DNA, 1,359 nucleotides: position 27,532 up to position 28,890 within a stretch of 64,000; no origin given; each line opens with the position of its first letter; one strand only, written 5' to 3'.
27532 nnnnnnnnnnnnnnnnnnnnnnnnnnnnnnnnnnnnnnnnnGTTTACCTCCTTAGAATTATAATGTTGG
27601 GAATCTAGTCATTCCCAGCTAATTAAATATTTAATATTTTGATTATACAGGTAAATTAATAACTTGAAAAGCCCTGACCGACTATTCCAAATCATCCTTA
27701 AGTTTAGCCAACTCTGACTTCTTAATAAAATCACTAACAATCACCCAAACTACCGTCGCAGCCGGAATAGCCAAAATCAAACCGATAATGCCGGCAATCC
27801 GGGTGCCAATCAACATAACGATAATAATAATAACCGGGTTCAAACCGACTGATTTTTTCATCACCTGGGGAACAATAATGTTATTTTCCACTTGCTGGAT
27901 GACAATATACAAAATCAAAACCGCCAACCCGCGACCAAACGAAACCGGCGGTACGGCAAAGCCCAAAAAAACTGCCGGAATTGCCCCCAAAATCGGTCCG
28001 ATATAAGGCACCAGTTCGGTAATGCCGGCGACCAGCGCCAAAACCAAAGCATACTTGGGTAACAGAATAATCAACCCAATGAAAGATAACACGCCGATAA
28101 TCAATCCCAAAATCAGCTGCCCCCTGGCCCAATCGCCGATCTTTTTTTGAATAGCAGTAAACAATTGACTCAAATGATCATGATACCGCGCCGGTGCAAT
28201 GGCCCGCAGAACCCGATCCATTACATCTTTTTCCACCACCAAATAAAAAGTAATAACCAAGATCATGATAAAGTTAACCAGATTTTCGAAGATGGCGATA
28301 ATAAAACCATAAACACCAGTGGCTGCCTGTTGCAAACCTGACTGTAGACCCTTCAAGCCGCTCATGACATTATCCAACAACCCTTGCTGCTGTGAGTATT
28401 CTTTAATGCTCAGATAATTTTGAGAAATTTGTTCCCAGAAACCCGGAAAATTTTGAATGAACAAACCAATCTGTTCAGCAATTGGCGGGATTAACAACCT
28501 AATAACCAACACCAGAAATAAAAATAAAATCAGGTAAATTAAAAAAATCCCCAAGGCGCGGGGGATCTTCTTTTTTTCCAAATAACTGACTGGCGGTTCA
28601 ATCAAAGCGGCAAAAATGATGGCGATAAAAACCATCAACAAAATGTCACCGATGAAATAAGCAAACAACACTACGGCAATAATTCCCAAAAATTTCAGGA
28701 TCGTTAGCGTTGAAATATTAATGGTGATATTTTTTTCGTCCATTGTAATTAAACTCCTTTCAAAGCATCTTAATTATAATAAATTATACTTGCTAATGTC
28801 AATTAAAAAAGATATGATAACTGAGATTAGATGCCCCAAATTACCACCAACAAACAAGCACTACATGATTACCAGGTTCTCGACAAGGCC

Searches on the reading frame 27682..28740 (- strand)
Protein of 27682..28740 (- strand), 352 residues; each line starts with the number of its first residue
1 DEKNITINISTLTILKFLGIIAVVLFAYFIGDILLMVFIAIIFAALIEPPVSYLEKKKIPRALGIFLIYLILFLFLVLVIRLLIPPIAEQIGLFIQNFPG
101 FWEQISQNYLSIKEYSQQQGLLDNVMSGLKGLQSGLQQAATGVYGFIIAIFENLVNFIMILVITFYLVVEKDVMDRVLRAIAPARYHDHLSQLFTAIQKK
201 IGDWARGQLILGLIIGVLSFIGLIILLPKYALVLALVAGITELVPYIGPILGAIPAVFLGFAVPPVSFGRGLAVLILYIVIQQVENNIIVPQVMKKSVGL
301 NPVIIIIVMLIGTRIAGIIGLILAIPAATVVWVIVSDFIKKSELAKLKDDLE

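Call 84: search_protein_families(library=pfam, proteins=[window:27682-28740:-], max_evalue=0.01)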
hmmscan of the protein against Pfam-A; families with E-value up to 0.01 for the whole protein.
window:27682-28740:- (352 aa): 1 family
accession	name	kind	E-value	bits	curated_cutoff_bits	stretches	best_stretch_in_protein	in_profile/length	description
PF01594.21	AI-2E_transport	-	1.4e-69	235.2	34.3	1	17-337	5-325/327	AI-2E family transporter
